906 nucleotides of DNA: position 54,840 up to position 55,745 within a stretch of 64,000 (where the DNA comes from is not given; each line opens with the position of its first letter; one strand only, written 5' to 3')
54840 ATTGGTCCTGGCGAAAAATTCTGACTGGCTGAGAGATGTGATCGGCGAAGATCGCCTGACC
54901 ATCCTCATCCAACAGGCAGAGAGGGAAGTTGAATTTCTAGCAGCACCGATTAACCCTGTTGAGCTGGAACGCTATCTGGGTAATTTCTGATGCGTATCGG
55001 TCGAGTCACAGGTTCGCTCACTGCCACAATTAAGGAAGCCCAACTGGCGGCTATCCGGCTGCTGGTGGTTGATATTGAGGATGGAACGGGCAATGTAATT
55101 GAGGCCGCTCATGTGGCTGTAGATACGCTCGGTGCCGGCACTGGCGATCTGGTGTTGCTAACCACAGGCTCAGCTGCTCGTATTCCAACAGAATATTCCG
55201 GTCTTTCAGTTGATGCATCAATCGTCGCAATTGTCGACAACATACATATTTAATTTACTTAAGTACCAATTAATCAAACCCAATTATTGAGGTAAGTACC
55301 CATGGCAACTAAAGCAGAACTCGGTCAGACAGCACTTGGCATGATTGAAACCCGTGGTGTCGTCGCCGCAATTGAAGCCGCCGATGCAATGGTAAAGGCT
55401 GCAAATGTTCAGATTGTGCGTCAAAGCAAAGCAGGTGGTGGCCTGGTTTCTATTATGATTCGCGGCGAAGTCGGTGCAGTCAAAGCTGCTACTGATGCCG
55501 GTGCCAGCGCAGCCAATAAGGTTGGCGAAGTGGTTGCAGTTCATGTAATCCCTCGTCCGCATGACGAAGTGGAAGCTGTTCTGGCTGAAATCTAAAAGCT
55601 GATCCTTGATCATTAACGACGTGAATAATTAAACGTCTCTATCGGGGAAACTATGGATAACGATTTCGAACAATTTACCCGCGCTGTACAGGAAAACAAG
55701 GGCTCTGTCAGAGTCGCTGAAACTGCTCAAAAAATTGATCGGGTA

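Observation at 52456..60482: Non-canonical bacterial microcompartment locus: minimal P/H/T shell and acylating AldDH combined with GS-like, sarcosine-oxidase-like, opine-DH-like, MDH-like and RidA enzymes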

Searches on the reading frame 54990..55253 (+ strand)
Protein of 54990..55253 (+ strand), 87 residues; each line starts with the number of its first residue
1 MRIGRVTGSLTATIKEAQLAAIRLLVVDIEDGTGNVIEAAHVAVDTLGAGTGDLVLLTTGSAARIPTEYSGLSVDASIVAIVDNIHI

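Call 3: search_protein_families(library=pfam, proteins=[window:54990-55253:+], max_evalue=0.01)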
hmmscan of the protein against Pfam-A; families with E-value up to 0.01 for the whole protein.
window:54990-55253:+ (87 aa): 1 family
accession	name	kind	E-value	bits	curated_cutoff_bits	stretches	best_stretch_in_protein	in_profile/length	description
PF03319.19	EutN_CcmL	-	2.9e-23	82.6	25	1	1-83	1-83/83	Ethanolamine utilisation protein EutN/carboxysome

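Call 4: search_protein_families(library=ncbifam, proteins=[window:54990-55253:+], max_evalue=0.01)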
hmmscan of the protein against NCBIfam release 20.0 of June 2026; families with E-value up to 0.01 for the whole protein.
window:54990-55253:+ (87 aa): 4 families
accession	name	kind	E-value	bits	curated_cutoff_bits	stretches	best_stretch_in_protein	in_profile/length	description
NF053795.1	beta_CO2some_L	equivalog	1.6e-20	73.4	125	1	1-87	1-87/99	beta-carboxysome shell vertex protein CcmL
NF011992.0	PRK15448.1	equivalog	1.1e-14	54.3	118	1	1-85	1-85/95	ethanolamine utilization microcompartment protein EutN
TIGR02703.2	carboxysome_A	equivalog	4.5e-10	39.7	120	1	1-84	1-79/81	alpha-carboxysome shell vertex protein CsoS4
TIGR02704.1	carboxysome_B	equivalog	6.7e-08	32.8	88.9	1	1-84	1-78/80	carboxysome peptide B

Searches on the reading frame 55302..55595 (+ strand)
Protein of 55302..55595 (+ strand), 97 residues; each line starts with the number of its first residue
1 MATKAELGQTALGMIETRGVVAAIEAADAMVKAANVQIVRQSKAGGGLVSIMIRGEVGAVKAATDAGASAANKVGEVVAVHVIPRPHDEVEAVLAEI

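Call 3: search_protein_families(library=pfam, proteins=[window:55302-55595:+], max_evalue=0.01)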
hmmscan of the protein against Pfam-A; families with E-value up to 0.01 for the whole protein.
window:55302-55595:+ (97 aa): 1 family
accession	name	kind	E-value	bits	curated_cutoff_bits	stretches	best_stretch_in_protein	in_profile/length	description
PF00936.24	BMC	-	3.7e-28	97.7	24.5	1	11-86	1-75/75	BMC domain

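Call 4: search_protein_families(library=ncbifam, proteins=[window:55302-55595:+], max_evalue=0.01)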
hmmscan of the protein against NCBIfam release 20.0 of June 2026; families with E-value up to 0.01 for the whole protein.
window:55302-55595:+ (97 aa): 6 families
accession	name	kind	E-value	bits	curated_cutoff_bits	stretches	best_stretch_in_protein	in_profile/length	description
NF012018.0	PRK15474.1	equivalog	2.1e-33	114.6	133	1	11-94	3-86/97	ethanolamine utilization microcompartment protein EutM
NF053791.1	BMC_CsoS1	equivalog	5.1e-30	103.6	166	1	9-94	6-92/93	alpha-carboxysome major shell protein CsoS1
NF053792.1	beta_CO2some_O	equivalog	9.8e-24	84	270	1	4-94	106-196/205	beta-carboxysome assembly protein CcmO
NF012010.0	PRK15466.1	equivalog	1.4e-18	67.5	218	1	10-93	3-86/166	ethanolamine utilization microcompartment protein EutK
TIGR02526.1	eut_PduT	equivalog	1.9e-09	37.5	250.3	1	10-94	3-85/182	ethanolamine utilization microcompartment shell protein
NF004322.0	PRK05715.1-4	equivalog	0.0096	15.9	128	0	12-80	22-87/104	NADH-quinone oxidoreductase subunit NuoK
